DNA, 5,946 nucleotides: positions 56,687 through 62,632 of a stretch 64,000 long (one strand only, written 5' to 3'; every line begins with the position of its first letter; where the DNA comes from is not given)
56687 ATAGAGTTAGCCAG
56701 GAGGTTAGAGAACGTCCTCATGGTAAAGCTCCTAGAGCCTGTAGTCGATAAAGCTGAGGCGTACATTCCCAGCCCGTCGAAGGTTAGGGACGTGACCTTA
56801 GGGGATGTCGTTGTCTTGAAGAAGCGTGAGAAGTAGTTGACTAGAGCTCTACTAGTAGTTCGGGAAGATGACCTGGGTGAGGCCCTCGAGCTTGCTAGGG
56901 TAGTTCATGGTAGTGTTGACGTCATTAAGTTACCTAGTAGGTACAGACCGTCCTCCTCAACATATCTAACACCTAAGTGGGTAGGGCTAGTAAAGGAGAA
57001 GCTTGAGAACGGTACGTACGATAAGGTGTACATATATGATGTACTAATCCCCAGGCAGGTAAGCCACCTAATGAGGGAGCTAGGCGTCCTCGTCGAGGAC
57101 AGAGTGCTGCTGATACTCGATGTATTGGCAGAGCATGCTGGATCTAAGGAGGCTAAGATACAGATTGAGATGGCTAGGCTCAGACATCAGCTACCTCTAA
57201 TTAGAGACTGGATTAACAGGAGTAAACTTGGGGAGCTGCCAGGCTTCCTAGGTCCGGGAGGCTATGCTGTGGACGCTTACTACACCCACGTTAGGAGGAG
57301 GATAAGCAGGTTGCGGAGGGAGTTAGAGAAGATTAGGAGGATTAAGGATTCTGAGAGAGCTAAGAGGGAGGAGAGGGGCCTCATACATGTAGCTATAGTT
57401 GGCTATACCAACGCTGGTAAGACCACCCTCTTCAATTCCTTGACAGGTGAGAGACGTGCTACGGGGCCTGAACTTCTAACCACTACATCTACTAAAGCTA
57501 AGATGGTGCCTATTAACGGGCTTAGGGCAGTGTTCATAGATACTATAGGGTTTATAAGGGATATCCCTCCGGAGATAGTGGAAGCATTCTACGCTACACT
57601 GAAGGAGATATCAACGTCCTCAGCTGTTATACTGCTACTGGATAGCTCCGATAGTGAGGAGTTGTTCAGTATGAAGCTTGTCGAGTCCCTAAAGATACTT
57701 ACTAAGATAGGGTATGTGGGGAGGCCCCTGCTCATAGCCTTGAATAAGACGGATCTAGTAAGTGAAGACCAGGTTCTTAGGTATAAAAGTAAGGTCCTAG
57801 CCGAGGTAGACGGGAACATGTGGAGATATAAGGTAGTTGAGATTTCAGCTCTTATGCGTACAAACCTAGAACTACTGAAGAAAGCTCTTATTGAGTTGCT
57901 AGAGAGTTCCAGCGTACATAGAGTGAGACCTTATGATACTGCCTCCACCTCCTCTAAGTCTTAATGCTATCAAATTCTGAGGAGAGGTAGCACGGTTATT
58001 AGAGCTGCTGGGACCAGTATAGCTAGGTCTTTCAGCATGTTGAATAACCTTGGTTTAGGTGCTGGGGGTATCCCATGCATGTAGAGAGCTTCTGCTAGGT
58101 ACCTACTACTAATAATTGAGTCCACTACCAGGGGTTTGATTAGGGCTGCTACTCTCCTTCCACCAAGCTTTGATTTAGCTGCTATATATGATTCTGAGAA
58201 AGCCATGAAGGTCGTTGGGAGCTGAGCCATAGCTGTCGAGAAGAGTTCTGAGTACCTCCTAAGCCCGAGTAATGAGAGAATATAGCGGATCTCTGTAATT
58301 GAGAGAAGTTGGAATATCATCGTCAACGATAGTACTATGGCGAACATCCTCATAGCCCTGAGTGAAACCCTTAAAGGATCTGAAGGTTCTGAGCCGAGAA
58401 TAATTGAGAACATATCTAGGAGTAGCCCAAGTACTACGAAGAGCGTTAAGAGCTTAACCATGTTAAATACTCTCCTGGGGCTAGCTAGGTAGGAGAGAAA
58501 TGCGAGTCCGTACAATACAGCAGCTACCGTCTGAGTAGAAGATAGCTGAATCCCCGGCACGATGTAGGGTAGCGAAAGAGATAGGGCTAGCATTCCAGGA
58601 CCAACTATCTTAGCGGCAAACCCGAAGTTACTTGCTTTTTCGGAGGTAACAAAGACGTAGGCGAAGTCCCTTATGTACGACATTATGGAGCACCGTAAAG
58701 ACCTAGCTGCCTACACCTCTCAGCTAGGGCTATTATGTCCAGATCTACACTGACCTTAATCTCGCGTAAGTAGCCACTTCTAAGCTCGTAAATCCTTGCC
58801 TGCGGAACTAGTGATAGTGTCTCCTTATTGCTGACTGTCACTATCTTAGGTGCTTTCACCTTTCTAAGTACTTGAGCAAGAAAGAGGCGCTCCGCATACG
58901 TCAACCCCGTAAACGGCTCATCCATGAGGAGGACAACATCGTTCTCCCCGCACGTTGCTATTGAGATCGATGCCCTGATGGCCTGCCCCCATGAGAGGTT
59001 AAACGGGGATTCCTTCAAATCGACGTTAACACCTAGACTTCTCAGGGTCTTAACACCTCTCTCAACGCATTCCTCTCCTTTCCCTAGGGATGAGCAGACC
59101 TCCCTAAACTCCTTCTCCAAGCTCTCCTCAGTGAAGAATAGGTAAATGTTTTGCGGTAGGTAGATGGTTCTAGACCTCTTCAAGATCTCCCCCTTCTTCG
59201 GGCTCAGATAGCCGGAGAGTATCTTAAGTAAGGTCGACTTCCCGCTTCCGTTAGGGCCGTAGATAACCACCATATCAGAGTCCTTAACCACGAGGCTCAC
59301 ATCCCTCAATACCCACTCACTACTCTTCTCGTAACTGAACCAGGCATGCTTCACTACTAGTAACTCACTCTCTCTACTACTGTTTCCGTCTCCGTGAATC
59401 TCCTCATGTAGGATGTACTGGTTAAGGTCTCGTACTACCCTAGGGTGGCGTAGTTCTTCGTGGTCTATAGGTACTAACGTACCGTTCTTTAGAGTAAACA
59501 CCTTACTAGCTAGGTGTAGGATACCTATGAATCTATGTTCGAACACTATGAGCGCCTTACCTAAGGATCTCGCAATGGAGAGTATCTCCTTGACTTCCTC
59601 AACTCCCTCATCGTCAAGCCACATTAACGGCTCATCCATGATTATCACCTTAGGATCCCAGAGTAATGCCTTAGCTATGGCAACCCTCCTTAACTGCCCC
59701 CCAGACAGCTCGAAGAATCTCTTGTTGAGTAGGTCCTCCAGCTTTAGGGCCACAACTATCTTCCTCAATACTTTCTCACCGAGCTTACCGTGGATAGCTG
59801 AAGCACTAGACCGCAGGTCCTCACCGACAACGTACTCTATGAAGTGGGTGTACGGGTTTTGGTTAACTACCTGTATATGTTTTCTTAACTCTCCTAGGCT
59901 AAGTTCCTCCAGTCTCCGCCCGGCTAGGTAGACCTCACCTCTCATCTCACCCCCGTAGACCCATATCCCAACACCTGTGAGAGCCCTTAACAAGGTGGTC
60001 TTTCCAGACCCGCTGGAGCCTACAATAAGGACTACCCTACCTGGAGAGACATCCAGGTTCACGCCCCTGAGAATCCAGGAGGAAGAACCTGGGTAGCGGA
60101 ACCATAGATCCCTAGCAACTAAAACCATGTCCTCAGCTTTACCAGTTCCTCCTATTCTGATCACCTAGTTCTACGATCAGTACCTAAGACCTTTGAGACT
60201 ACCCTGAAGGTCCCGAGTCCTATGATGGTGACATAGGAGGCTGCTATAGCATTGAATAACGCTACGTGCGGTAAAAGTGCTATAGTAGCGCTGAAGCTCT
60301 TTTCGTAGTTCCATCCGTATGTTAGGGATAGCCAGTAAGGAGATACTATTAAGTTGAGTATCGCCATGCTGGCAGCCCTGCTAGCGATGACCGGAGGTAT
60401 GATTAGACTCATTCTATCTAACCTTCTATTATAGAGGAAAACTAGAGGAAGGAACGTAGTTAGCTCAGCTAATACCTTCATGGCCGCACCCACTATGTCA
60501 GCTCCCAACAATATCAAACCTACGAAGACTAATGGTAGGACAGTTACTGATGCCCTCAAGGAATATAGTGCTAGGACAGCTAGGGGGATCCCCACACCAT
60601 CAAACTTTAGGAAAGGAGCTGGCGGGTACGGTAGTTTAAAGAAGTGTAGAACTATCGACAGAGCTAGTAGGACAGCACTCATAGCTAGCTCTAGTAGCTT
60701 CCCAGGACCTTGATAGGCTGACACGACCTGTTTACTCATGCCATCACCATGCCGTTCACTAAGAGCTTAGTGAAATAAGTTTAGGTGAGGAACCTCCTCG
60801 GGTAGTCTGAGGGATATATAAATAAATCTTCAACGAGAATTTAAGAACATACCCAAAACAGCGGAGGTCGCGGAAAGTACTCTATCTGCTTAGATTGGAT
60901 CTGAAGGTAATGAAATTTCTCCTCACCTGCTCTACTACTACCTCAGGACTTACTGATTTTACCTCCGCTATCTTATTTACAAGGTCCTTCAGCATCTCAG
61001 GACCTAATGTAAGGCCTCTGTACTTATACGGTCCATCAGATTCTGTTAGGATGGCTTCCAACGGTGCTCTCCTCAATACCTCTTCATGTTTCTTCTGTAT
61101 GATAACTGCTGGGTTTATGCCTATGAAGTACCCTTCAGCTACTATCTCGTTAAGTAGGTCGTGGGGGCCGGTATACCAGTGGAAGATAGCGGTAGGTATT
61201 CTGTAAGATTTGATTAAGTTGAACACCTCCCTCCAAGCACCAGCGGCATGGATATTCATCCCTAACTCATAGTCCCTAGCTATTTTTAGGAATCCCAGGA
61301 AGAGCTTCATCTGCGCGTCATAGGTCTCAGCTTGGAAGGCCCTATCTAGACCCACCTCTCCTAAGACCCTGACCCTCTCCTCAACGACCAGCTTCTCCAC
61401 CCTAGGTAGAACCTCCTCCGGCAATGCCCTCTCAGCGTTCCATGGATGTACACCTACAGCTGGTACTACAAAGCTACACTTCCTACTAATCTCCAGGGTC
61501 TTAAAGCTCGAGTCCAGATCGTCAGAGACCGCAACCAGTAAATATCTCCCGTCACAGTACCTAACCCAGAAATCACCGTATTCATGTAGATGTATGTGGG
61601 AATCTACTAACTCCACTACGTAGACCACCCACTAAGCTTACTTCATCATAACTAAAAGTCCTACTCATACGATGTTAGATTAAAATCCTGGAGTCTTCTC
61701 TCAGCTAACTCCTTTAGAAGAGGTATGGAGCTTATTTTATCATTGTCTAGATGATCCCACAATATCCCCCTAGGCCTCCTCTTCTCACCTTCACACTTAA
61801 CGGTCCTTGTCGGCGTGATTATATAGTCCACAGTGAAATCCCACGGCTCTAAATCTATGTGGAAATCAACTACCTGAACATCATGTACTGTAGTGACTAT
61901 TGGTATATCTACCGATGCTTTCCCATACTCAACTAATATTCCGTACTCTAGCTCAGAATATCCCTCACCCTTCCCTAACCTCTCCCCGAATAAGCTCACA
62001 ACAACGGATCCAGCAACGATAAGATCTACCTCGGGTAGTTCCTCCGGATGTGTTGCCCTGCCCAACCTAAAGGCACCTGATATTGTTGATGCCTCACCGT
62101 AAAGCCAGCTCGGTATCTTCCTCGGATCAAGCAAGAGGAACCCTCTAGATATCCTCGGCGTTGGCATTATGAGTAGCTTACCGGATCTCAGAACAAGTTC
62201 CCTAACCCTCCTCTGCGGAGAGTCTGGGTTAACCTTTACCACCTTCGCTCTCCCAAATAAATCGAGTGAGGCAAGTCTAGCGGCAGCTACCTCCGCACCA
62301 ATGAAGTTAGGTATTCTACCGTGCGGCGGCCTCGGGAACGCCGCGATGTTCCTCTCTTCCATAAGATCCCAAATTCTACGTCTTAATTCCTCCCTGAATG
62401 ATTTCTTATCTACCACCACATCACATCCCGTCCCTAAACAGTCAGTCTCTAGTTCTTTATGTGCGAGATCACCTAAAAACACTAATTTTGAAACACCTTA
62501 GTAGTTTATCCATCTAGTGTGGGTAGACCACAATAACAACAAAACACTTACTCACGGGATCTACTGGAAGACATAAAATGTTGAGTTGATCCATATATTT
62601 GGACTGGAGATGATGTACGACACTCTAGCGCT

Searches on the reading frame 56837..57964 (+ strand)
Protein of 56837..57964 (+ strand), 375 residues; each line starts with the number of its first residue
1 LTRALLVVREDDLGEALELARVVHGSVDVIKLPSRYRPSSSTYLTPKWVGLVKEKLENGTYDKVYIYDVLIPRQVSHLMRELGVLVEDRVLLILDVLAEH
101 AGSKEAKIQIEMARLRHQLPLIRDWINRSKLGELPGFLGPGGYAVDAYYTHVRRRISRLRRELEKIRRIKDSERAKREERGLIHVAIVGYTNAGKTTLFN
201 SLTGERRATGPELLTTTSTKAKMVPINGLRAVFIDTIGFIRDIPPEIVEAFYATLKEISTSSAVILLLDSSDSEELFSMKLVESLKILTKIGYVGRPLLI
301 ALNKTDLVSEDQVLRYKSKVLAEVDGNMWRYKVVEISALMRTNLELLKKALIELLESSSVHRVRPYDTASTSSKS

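Call 64: search_protein_families(library=pfam, proteins=[window:56837-57964:+], max_evalue=0.001)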
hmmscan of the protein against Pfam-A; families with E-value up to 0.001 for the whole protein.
window:56837-57964:+ (375 aa): 10 families
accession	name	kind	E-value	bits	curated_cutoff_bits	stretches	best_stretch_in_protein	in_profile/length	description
PF16360.10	GTP-bdg_M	-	5.2e-19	69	29.5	1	100-177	1-79/79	GTP-binding GTPase Middle Region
PF01926.29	MMR_HSR1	-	4.1e-16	59.5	21.9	1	184-304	1-113/113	50S ribosome-binding GTPase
PF02421.24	FeoB_N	-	4.3e-08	33.3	27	1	184-350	2-155/156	Ferrous iron transport protein B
PF13167.11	GTP-bdg_N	-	4.1e-07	30.9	25.4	1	11-98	2-89/89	GTP-binding GTPase N-terminal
PF00025.27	Arf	-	1.8e-06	28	22.3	1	183-346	15-165/174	ADP-ribosylation factor family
PF00009.33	GTP_EFTU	-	1.1e-05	25.5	26.5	0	264-356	96-187/188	Elongation factor Tu GTP binding domain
PF03193.22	RsgA_GTPase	-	1.6e-05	25.2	30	0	277-351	37-104/174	RsgA GTPase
PF10662.15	PduV-EutP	-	0.00029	21.1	21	0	185-351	4-141/143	Ethanolamine utilisation - propanediol utilisation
PF09439.16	SRPRB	-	0.00085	19.2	25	0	185-309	6-123/178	Signal recognition particle receptor beta subunit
PF03029.23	ATP_bind_1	-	0.00096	19.4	27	0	252-373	115-226/240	Conserved hypothetical ATP binding protein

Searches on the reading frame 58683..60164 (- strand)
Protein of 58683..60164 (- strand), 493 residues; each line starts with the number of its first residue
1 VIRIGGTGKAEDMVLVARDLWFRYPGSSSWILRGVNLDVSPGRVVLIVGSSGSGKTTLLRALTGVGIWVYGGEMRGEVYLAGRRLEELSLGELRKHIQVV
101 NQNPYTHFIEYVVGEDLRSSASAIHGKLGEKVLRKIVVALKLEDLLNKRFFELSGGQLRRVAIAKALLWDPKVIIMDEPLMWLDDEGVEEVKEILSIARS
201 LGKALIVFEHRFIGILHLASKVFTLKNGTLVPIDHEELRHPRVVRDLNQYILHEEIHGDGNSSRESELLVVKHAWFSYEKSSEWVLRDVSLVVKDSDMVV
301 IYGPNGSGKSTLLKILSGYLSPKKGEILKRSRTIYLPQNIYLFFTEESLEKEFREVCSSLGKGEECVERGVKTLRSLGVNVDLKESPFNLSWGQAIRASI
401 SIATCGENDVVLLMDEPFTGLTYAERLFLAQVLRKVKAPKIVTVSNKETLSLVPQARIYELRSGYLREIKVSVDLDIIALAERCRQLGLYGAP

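Call 64: search_protein_families(library=pfam, proteins=[window:58683-60164:-], max_evalue=0.001)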
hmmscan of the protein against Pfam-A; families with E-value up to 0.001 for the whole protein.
window:58683-60164:- (493 aa): 39 families (the best 25 are shown)
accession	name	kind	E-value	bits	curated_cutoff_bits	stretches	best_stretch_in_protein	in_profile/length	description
PF00005.33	ABC_tran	-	1.9e-46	158.5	25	2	32-180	1-136/137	ABC transporter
PF13476.12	AAA_23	-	1.4e-12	49.1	27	2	295-368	18-76/201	AAA domain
PF13304.12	AAA_21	-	3e-11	44.4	27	1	299-317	2-20/304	AAA domain, putative AbiEii toxin, Type IV TA system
PF13555.12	AAA_29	-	5.6e-11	42.5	27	2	35-63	15-43/61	P-loop containing region of AAA domain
PF13191.12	AAA_16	-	1.4e-09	39.1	32.6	1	41-195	24-156/167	AAA ATPase domain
PF20720.3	nSTAND3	-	3.3e-08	33.8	27.2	0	291-328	12-49/155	Novel STAND NTPase 3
PF13401.12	AAA_22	-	3.7e-08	34.2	27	0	43-195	6-108/130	AAA domain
PF02463.25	SMC_N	-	6e-08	32.8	40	0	296-333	24-61/220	RecF/RecN/SMC N terminal domain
PF13521.12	AAA_28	-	1.8e-07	32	27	0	45-78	2-35/164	AAA domain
PF25199.1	nSTAND_NTPase5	-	3.7e-07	30.5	34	0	40-62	39-61/145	Novel STAND NTPase 5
PF01637.24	ATPase_2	-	7.9e-07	29.5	33.2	0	296-315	20-39/225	ATPase domain predominantly from Archaea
PF05729.18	NACHT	-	8e-07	29.5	26.7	0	43-62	1-20/167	NACHT domain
PF03193.22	RsgA_GTPase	-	8.4e-07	29.4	30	0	280-329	91-139/174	RsgA GTPase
PF24389.1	ORC-CDC6-like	-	1.9e-06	27.4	27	0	45-63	35-53/571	ORC-CDC6-like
PF13175.12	AAA_15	-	2e-06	28.2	32.1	0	287-323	15-50/374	AAA ATPase domain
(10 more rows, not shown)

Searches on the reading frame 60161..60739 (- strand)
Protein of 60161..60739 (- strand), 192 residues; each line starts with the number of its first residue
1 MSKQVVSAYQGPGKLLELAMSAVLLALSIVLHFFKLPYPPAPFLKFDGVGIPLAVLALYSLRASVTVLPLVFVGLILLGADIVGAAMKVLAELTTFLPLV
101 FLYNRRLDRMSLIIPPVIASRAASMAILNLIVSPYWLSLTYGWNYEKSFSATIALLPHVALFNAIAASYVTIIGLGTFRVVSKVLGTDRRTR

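Call 64: search_protein_families(library=pfam, proteins=[window:60161-60739:-], max_evalue=0.001)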
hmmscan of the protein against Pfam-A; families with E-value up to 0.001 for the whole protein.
window:60161-60739:- (192 aa): 1 family
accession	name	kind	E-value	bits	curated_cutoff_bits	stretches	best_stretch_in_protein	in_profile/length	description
PF12822.12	ECF_trnsprt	-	8.3e-06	26.4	30.7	1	18-173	3-159/169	ECF transporter, substrate-specific component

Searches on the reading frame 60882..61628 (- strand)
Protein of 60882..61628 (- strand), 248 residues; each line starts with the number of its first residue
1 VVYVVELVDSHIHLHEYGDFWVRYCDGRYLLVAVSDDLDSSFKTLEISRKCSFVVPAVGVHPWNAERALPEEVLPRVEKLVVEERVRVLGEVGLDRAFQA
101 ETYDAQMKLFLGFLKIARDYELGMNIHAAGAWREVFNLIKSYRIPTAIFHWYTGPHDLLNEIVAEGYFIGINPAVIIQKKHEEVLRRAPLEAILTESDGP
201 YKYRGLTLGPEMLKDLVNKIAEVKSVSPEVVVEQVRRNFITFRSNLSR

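Call 64: search_protein_families(library=pfam, proteins=[window:60882-61628:-], max_evalue=0.001)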
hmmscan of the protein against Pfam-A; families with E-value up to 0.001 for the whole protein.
window:60882-61628:- (248 aa): 1 family
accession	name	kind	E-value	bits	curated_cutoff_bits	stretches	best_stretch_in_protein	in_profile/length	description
PF01026.27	TatD_DNase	-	6.2e-49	167.1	27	1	8-241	1-250/253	TatD related DNase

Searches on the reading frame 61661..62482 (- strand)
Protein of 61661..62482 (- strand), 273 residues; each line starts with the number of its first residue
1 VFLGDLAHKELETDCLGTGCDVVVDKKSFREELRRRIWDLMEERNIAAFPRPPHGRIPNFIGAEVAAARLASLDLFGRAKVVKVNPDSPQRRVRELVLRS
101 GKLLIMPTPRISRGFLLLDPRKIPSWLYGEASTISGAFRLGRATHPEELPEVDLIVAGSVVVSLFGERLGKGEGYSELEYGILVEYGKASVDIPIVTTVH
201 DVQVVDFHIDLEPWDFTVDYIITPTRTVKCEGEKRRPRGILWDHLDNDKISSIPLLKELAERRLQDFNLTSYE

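Call 64: search_protein_families(library=pfam, proteins=[window:61661-62482:-], max_evalue=0.001)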
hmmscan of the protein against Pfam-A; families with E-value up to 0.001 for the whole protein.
window:61661-62482:- (273 aa): 1 family
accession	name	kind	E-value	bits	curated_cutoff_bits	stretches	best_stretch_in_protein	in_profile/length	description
PF01812.26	5-FTHF_cyc-lig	-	3.2e-26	92.8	27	1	26-224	1-186/186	5-formyltetrahydrofolate cyclo-ligase family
